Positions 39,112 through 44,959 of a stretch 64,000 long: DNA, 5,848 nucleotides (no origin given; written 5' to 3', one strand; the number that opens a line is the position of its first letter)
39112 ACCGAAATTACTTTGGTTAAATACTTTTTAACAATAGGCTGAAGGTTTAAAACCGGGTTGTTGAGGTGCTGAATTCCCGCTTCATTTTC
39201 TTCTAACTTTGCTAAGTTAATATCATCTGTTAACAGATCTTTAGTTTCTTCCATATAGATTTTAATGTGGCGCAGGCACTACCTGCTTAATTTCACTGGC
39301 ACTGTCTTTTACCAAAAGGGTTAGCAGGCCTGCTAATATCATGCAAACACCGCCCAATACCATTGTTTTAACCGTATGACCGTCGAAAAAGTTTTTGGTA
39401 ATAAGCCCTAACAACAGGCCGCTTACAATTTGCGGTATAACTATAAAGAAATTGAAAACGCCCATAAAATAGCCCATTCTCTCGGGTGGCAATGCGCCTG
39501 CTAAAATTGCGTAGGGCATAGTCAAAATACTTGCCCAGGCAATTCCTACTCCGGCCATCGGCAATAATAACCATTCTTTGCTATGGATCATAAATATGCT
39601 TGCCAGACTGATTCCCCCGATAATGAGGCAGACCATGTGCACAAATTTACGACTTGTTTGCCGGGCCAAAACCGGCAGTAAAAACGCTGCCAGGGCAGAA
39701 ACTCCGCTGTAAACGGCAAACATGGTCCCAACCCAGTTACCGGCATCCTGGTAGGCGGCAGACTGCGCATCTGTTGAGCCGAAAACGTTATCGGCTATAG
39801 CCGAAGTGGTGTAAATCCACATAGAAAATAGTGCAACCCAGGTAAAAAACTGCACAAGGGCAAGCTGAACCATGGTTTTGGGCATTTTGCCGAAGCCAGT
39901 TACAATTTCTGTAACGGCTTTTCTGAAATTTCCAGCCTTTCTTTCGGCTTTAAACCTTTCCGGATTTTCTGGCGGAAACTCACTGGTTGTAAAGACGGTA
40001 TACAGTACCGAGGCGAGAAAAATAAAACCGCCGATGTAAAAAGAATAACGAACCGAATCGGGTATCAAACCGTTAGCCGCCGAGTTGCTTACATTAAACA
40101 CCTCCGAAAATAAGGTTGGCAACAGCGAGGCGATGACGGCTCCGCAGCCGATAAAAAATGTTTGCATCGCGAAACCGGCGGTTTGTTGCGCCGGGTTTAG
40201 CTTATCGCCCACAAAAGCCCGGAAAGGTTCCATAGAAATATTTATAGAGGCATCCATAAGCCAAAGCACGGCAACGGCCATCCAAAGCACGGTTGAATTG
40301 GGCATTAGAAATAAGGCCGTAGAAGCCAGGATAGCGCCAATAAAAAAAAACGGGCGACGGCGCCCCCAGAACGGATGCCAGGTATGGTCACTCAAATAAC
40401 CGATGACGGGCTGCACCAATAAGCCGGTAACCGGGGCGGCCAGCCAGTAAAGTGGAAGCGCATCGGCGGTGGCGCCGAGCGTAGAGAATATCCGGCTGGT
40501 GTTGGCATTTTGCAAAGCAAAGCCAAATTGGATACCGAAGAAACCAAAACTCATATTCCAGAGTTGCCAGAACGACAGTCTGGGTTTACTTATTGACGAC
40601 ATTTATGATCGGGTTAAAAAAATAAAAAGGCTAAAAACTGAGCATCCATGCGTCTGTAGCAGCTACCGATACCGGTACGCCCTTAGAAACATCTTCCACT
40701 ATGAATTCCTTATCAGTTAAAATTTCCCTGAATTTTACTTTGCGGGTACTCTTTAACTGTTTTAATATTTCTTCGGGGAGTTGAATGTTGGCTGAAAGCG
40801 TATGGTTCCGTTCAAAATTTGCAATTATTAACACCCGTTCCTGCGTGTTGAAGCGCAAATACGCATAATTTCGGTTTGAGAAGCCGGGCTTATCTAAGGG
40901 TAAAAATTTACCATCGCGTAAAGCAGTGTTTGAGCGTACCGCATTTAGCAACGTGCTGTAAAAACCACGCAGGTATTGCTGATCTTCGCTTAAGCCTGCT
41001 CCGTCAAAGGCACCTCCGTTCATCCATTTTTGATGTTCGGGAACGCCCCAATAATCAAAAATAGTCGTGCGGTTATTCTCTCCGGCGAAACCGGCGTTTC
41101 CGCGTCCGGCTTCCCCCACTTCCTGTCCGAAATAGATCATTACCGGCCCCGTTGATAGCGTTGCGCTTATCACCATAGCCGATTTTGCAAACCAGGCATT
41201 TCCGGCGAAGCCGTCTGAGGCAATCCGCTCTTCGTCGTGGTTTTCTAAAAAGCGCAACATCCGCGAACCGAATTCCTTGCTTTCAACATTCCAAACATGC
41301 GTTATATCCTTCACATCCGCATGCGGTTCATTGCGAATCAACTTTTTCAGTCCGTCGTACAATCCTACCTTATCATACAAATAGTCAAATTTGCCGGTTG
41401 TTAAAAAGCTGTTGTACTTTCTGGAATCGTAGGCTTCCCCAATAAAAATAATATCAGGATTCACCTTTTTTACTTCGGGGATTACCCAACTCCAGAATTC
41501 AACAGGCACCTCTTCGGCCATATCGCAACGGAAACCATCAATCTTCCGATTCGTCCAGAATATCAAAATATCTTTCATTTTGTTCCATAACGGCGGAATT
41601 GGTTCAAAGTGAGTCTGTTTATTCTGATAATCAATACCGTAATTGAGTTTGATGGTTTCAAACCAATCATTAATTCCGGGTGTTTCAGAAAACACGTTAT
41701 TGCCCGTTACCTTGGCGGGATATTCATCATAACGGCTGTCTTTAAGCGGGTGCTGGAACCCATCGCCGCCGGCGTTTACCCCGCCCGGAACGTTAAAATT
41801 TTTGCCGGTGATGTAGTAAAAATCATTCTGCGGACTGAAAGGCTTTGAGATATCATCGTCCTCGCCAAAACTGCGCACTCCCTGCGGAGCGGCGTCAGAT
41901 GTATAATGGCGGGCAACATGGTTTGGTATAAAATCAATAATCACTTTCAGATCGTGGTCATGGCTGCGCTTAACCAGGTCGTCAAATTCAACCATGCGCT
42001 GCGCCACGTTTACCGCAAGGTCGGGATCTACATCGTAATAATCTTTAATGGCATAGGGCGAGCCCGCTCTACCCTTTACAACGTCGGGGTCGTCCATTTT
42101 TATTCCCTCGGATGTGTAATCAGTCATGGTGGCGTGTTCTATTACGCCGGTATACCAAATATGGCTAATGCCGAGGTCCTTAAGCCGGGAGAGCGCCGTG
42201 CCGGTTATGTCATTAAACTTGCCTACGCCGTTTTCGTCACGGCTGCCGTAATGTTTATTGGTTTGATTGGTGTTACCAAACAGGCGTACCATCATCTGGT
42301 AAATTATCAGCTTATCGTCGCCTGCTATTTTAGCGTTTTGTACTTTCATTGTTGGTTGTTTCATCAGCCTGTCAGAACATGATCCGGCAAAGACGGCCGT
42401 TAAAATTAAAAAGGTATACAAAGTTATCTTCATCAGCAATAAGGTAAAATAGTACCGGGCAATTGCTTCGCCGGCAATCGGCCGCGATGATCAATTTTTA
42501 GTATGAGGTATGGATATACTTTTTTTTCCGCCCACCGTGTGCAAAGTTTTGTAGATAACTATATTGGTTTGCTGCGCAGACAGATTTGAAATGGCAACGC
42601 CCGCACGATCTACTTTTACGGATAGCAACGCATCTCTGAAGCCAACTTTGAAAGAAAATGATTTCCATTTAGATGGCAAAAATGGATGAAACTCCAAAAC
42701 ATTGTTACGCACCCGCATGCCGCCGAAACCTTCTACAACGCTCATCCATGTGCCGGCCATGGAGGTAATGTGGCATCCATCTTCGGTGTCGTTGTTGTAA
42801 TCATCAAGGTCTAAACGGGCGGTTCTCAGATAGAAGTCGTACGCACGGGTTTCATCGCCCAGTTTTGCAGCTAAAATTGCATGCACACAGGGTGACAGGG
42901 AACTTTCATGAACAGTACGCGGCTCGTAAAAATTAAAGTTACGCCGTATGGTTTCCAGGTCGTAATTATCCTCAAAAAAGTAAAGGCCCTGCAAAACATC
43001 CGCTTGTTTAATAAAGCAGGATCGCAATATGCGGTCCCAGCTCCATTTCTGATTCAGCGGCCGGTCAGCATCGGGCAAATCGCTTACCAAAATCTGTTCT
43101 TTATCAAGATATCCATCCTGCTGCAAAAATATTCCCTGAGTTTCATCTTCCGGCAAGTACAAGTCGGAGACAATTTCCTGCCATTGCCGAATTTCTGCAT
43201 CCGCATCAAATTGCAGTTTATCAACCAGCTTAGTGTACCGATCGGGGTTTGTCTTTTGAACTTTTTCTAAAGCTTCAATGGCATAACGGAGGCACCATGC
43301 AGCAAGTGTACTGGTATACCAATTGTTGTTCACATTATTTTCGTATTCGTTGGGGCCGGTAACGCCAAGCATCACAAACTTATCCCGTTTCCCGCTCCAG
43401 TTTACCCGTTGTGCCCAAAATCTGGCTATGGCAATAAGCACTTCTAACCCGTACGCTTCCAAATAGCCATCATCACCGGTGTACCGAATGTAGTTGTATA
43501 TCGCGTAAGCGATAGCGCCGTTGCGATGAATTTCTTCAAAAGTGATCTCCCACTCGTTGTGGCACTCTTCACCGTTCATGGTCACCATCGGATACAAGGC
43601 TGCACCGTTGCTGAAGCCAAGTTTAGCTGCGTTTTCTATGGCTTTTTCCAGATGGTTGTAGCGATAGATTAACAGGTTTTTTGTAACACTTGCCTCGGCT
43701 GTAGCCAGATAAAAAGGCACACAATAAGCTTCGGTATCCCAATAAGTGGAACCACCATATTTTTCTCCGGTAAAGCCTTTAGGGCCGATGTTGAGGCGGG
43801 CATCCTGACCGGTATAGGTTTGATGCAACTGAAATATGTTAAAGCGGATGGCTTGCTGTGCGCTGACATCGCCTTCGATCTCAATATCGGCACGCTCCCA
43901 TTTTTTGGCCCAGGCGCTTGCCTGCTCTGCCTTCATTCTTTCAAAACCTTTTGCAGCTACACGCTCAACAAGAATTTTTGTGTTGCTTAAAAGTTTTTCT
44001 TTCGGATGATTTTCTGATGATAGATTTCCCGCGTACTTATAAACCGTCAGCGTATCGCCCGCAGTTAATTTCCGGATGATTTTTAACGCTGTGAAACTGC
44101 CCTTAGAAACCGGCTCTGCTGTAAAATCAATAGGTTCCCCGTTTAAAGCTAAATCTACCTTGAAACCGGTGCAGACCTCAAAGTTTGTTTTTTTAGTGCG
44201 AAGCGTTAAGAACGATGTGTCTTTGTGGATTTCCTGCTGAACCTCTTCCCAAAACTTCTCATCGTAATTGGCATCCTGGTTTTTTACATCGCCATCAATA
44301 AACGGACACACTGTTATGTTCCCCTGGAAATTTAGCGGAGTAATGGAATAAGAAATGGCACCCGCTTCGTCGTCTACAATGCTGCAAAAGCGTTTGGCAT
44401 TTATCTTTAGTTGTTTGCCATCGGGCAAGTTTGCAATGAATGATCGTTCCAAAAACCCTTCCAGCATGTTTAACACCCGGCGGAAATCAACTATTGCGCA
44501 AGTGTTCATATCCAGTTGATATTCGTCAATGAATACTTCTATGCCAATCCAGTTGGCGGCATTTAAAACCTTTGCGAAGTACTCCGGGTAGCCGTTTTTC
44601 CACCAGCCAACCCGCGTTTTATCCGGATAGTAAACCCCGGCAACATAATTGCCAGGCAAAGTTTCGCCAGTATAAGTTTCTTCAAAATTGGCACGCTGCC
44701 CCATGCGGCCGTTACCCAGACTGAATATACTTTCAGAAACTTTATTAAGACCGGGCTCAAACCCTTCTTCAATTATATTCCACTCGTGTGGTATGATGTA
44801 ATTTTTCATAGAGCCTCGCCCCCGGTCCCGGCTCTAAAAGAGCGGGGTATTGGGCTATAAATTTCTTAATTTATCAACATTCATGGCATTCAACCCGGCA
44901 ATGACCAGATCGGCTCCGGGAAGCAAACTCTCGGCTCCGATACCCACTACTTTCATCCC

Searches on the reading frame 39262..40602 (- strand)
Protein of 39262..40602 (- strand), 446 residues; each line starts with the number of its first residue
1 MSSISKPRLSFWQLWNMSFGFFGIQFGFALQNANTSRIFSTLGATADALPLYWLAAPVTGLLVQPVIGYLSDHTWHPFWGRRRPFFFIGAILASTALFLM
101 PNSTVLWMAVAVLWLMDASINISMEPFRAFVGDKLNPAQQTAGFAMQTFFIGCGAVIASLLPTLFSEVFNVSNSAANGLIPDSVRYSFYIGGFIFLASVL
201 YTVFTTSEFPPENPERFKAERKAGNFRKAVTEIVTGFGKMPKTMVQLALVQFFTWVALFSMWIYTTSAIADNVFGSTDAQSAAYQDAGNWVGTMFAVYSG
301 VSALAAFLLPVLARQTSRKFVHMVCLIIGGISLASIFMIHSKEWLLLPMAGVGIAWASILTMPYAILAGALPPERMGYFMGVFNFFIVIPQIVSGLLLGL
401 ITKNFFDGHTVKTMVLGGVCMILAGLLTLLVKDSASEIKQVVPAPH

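Call 95: search_protein_families(library=pfam, proteins=[window:39262-40602:-], max_evalue=0.0001)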
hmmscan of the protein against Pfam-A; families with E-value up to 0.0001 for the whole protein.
window:39262-40602:- (446 aa): 1 family
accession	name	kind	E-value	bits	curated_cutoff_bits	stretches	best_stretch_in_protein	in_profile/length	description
PF07690.21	MFS_1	-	1.9e-29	103.1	33.4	2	18-393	2-345/347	Major Facilitator Superfamily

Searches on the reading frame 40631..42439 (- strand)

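Call 95: search_protein_families(library=pfam, proteins=[window:40631-42439:-], max_evalue=0.0001)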
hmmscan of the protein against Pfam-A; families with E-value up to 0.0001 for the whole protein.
window:40631-42439:- (602 aa): 2 families
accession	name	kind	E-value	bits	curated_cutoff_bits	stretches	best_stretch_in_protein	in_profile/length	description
PF00128.31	Alpha-amylase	-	1.5e-22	80.9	22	1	61-445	14-358/446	Alpha amylase, catalytic domain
PF14701.12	hDGE_amylase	-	2.9e-07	30.4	27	0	122-177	47-105/439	Glycogen debranching enzyme, glucanotransferase domain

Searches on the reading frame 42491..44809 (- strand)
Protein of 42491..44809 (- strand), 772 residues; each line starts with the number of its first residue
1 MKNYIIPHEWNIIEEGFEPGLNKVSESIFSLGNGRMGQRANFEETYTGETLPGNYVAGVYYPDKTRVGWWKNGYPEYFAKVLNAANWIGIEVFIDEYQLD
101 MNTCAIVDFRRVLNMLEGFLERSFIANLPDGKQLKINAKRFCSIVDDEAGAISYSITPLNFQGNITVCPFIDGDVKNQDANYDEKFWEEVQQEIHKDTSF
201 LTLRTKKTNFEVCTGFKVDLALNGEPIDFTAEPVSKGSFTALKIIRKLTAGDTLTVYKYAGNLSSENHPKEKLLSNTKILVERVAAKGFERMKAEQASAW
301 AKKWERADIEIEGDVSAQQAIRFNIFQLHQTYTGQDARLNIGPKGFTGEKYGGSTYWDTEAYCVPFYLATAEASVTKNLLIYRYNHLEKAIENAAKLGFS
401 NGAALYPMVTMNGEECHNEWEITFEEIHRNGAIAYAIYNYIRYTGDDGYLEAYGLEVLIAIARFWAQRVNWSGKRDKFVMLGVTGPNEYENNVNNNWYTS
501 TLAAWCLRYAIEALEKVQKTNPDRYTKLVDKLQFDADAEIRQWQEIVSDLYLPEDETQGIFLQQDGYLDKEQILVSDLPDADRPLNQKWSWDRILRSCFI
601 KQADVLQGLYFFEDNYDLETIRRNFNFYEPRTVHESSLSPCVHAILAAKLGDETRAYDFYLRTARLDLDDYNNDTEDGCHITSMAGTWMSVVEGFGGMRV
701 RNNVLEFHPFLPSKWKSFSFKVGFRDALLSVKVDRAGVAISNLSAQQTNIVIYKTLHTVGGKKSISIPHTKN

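Call 95: search_protein_families(library=pfam, proteins=[window:42491-44809:-], max_evalue=0.0001)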
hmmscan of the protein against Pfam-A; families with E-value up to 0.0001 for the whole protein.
window:42491-44809:- (772 aa): 3 families
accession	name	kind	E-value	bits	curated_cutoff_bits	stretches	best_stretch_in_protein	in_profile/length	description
PF03632.21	Glyco_hydro_65m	-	7.3e-140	466.6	27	1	322-689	1-371/371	Glycosyl hydrolase family 65 central catalytic domain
PF03636.21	Glyco_hydro_65N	-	8.8e-67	225.6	26.6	1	13-265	1-232/233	Glycosyl hydrolase family 65, N-terminal domain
PF03633.20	Glyco_hydro_65C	-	2.6e-15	56.4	22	1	698-758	1-61/62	Glycosyl hydrolase family 65, C-terminal domain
